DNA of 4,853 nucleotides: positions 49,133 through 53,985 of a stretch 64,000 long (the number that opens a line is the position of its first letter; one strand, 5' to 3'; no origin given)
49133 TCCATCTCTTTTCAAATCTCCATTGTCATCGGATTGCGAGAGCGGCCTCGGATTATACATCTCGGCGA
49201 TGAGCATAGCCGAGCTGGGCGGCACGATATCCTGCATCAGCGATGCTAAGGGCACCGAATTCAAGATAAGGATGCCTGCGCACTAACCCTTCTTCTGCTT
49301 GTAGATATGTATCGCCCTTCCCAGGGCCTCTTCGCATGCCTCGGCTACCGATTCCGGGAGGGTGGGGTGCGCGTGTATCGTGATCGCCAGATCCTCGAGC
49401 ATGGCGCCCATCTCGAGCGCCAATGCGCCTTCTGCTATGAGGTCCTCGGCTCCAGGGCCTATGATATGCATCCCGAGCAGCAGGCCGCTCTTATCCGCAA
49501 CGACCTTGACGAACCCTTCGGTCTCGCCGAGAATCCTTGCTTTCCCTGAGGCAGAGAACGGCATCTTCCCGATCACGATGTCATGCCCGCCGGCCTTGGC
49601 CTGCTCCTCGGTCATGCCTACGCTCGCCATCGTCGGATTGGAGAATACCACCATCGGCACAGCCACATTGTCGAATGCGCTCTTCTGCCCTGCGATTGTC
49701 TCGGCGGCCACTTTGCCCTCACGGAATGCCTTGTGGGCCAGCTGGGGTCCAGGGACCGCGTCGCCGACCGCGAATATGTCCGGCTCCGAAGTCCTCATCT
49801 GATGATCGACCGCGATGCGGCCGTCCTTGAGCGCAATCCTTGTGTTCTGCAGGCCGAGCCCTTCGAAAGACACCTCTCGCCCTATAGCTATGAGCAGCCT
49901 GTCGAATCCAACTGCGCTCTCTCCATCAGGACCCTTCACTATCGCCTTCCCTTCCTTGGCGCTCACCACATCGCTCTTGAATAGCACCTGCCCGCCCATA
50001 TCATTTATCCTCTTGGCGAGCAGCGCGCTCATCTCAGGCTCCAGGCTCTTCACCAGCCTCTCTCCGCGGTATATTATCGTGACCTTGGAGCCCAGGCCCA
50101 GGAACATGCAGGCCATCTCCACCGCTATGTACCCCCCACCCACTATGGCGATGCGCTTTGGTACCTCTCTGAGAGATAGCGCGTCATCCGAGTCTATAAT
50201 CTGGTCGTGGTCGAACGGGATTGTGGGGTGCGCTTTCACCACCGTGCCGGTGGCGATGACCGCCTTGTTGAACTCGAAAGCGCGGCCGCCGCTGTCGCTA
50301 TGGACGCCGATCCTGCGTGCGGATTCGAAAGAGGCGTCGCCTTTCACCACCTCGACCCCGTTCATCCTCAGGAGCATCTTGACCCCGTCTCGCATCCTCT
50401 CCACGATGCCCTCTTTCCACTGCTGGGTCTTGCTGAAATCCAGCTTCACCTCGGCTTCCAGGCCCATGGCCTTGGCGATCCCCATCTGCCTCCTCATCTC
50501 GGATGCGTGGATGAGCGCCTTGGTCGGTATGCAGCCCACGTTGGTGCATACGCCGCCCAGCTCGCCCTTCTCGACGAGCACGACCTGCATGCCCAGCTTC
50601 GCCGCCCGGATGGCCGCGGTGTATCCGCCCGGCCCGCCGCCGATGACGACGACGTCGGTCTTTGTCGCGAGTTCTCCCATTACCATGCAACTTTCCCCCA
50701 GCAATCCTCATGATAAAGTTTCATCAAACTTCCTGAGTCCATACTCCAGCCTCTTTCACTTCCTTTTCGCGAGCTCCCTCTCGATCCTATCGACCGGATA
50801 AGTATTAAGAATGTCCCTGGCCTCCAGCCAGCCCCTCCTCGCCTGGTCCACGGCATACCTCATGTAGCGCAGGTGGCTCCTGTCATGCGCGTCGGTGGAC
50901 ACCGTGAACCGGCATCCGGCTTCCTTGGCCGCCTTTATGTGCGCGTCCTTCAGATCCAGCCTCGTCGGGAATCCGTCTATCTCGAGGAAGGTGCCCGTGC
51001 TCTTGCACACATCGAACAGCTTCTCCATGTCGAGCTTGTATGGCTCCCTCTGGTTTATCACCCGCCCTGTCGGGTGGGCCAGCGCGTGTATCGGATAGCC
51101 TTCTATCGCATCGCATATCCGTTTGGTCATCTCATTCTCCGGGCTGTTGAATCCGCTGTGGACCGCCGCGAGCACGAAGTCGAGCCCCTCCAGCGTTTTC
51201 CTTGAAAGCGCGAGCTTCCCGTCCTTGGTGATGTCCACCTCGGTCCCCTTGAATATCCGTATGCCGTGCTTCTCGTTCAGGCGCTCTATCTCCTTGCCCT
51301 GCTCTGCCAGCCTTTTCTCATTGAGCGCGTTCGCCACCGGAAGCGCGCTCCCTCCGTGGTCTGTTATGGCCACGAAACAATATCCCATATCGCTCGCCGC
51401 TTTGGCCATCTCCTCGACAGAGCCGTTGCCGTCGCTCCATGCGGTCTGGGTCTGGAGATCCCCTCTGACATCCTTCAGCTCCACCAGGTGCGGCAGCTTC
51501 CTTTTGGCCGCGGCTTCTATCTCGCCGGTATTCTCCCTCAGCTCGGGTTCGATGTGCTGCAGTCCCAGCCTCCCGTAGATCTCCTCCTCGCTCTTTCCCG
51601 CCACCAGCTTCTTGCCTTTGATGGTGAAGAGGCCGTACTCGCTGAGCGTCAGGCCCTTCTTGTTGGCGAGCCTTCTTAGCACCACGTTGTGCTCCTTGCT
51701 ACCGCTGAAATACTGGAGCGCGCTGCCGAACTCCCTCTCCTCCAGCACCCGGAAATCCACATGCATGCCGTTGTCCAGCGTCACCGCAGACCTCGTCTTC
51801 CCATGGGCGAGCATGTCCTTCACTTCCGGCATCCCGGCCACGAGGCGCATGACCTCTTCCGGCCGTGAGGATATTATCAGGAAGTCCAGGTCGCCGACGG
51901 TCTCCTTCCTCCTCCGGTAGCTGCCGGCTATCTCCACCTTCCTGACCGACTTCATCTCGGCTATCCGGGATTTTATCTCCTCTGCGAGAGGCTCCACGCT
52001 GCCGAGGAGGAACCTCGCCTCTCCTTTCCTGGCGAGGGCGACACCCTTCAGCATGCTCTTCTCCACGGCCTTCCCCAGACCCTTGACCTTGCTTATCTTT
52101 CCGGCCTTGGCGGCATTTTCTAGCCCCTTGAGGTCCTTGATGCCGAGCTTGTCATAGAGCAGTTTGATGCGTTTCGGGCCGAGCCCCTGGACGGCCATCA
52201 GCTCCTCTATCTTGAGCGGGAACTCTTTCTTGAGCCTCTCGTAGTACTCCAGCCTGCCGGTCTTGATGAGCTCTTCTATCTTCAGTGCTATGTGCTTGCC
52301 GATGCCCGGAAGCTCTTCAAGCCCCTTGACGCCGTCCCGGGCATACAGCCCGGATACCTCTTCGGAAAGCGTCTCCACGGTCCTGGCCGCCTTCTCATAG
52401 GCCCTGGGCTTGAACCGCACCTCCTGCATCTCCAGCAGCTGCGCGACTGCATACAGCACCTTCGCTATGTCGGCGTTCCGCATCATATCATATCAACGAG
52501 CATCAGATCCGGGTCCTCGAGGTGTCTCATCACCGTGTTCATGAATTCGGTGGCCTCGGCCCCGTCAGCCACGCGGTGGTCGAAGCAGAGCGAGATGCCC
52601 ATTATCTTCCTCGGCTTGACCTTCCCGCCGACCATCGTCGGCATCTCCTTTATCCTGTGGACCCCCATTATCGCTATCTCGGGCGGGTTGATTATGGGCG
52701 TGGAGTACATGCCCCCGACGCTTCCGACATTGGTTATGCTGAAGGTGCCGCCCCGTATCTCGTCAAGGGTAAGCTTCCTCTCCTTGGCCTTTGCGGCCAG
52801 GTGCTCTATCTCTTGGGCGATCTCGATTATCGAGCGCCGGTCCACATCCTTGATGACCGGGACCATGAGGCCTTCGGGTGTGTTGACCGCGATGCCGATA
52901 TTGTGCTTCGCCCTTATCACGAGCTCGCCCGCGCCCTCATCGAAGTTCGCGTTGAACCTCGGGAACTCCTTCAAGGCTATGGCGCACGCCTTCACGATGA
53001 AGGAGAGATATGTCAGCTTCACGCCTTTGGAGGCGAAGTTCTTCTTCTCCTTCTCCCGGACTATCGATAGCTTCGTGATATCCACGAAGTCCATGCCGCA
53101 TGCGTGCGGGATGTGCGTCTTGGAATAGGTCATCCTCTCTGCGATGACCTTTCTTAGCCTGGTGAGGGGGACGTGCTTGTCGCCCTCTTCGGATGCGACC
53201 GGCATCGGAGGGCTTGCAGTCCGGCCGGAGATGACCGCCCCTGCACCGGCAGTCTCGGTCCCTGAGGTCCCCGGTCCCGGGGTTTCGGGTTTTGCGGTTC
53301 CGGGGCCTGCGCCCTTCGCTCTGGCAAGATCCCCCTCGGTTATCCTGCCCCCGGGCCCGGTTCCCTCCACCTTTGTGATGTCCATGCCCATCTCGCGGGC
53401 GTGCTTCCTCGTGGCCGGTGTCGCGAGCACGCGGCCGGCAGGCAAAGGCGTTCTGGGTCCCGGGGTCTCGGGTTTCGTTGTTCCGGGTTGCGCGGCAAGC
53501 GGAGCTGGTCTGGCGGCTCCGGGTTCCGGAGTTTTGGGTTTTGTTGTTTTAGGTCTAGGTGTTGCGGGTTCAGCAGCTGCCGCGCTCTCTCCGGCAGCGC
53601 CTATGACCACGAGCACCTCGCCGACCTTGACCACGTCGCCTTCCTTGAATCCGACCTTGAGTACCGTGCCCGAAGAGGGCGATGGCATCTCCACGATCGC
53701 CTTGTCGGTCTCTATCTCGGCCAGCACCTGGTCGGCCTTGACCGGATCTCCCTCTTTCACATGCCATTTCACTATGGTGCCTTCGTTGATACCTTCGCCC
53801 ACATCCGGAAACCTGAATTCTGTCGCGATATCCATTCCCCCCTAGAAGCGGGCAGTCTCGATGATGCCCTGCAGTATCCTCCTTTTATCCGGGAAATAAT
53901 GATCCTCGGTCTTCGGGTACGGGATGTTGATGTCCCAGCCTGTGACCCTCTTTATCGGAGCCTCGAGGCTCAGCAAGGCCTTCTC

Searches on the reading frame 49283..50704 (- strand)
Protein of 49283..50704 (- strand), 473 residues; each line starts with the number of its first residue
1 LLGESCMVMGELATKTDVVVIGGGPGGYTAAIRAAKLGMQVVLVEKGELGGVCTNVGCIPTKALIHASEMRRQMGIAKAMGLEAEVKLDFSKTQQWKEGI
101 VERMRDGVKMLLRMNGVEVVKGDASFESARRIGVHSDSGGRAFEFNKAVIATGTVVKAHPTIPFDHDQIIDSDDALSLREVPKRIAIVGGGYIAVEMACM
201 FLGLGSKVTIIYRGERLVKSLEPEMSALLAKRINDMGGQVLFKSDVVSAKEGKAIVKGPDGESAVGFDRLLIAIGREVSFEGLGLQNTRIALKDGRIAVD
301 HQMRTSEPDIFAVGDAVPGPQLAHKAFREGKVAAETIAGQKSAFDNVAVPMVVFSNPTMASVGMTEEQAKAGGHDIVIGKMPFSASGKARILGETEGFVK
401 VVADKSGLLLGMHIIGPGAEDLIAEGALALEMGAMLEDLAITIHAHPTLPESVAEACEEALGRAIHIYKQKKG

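Call 18: search_protein_families(library=ncbifam, proteins=[window:49283-50704:-], max_evalue=1e-10)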
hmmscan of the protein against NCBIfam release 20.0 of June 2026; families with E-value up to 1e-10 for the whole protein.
window:49283-50704:- (473 aa): 45 families (the best 25 are shown)
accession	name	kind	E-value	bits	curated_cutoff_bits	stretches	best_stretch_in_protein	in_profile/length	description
TIGR01350.1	lipoamide_DH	equivalog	1e-149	499.2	408.8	1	16-467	2-461/461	dihydrolipoyl dehydrogenase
TIGR02053.1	MerA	equivalog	1.5e-100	337.4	454.45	1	17-455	2-448/465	mercury(II) reductase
NF003585.0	PRK05249.1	equivalog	5.5e-90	302.2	465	1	14-464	5-461/464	Si-specific NAD(P)(+) transhydrogenase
NF004776.0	PRK06116.1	equivalog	1.4e-88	297.9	480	1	15-451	4-444/450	glutathione-disulfide reductase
NF004943.0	PRK06292.2-1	equivalog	4e-86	289.6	432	1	14-457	2-452/456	dihydrolipoyl dehydrogenase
TIGR01424.1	gluta_reduc_2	equivalog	4.7e-77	259.5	606.05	1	17-452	4-441/446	glutathione-disulfide reductase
NF004946.0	PRK06292.2-4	subfamily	5.7e-77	259.5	634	1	15-464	3-474/487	dihydrolipoyl dehydrogenase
TIGR01421.1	gluta_reduc_1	equivalog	6e-77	259.7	556.15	1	16-451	3-444/450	glutathione-disulfide reductase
NF004991.0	PRK06370.1-3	subfamily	7.9e-77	258.9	620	1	15-458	35-485/509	FAD-containing oxidoreductase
NF005884.0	PRK07846.1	equivalog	2e-74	250.9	501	1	15-456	3-447/454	mycothione reductase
NF004945.0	PRK06292.2-3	equivalog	6.2e-74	249.6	494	1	15-454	3-446/457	dihydrolipoyl dehydrogenase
NF004947.0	PRK06292.2-5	equivalog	1.6e-73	248.2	592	1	15-460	3-458/474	dihydrolipoyl dehydrogenase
NF004992.0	PRK06370.1-4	equivalog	3.6e-73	246.6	629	1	14-453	3-448/459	FAD-containing oxidoreductase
NF040477.1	chlor_oxi_RclA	equivalog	4.9e-72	243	740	1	17-455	5-435/441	reactive chlorine resistance oxidoreductase RclA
NF010311.1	PRK13748.1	subfamily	3.3e-69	234.2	600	1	13-451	95-539/560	mercury(II) reductase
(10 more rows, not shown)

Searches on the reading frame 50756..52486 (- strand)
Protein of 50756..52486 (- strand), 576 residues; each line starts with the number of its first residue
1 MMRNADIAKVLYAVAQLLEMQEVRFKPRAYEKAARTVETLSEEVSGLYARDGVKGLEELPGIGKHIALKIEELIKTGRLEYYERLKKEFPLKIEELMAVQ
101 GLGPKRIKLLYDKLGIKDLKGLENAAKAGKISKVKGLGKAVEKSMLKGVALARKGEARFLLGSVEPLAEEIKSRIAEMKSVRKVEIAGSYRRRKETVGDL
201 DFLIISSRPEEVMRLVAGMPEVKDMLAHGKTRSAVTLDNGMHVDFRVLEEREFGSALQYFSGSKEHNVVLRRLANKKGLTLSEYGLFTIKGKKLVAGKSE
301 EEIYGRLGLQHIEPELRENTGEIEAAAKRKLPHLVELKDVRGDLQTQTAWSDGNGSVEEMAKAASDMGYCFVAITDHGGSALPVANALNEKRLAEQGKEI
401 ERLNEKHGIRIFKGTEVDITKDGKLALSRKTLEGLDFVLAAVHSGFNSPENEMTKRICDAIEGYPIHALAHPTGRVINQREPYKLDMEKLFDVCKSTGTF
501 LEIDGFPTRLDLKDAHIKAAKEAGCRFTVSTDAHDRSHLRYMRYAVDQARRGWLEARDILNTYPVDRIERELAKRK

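Call 18: search_protein_families(library=ncbifam, proteins=[window:50756-52486:-], max_evalue=1e-10)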
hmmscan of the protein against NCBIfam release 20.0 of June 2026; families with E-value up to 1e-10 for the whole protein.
window:50756-52486:- (576 aa): 4 families
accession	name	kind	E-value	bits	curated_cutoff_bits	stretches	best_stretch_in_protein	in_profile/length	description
NF006375.0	PRK08609.1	equivalog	1.6e-153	512.3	426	1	2-573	2-568/571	DNA polymerase/3'-5' exonuclease PolX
NF005928.0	PRK07945.1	equivalog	4.3e-63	213.7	250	1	334-569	91-331/337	PHP domain-containing protein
NF006251.0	PRK08392.1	equivalog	1.6e-14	53.9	212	1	343-546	3-197/216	hypothetical protein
NF006702.0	PRK09248.1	domain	3.8e-14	52.8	264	1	355-563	19-224/246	PHP domain-containing protein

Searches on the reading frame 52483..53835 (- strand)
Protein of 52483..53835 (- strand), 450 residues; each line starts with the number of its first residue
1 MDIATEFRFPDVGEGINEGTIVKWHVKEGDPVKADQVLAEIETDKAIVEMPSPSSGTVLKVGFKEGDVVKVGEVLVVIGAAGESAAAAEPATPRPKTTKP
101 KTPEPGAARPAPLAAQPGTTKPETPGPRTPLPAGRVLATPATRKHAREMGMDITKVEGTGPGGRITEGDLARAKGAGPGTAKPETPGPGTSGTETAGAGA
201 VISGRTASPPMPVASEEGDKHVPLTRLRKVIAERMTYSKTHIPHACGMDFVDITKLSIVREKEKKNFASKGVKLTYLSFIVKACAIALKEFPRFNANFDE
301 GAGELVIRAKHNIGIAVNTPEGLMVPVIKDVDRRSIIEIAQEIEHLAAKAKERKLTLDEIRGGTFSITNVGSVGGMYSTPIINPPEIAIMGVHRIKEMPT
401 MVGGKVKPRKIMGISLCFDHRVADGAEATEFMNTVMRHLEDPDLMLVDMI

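Call 18: search_protein_families(library=ncbifam, proteins=[window:52483-53835:-], max_evalue=1e-10)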
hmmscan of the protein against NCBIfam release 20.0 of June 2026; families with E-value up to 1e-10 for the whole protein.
window:52483-53835:- (450 aa): 11 families
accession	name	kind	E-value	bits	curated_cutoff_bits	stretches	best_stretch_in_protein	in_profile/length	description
NF008814.0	PRK11854.1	equivalog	1.4e-111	374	722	1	5-443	208-633/637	pyruvate dehydrogenase complex dihydrolipoyllysine-residue acetyltransferase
TIGR01348.1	PDHac_trf_long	equivalog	7.2e-108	361.6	552.1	1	6-446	157-586/587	dihydrolipoyllysine-residue acetyltransferase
NF004309.0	PRK05704.1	equivalog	1.3e-101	340.9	449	1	5-449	3-408/408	2-oxoglutarate dehydrogenase complex dihydrolipoyllysine-residue succinyltransferase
TIGR01347.1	sucB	equivalog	1.4e-96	324.2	378.65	1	7-448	3-403/404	dihydrolipoyllysine-residue succinyltransferase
TIGR02927.1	SucB_Actino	equivalog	2.6e-90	303.9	423.45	1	4-443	126-572/579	2-oxoglutarate dehydrogenase, E2 component, dihydrolipoamide succinyltransferase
TIGR01349.1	PDHac_trf_mito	equivalog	2.5e-84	283.9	445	1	9-447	4-437/437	pyruvate dehydrogenase complex dihydrolipoamide acetyltransferase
NF008815.0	PRK11857.1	equivalog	6.4e-70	236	378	1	135-445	3-305/308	dihydrolipoamide acetyltransferase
NF011416.0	PRK14843.1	equivalog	9.2e-43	146.4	429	1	220-447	119-347/347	dihydrolipoamide acetyltransferase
NF008907.0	PRK12270.1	equivalog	6.1e-27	93.8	878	1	30-440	31-362/1241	multifunctional oxoglutarate decarboxylase/oxoglutarate dehydrogenase thiamine pyrophosphate-binding subunit/dihydrolipoyllysine-residue suc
NF011457.0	PRK14875.1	equivalog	3.4e-20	72.4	307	1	5-174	4-126/372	acetoin dehydrogenase dihydrolipoyllysine-residue acetyltransferase subunit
NF008854.0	PRK11892.1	equivalog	1.9e-16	59.8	454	1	4-103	2-102/464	pyruvate dehydrogenase complex E1 component subunit beta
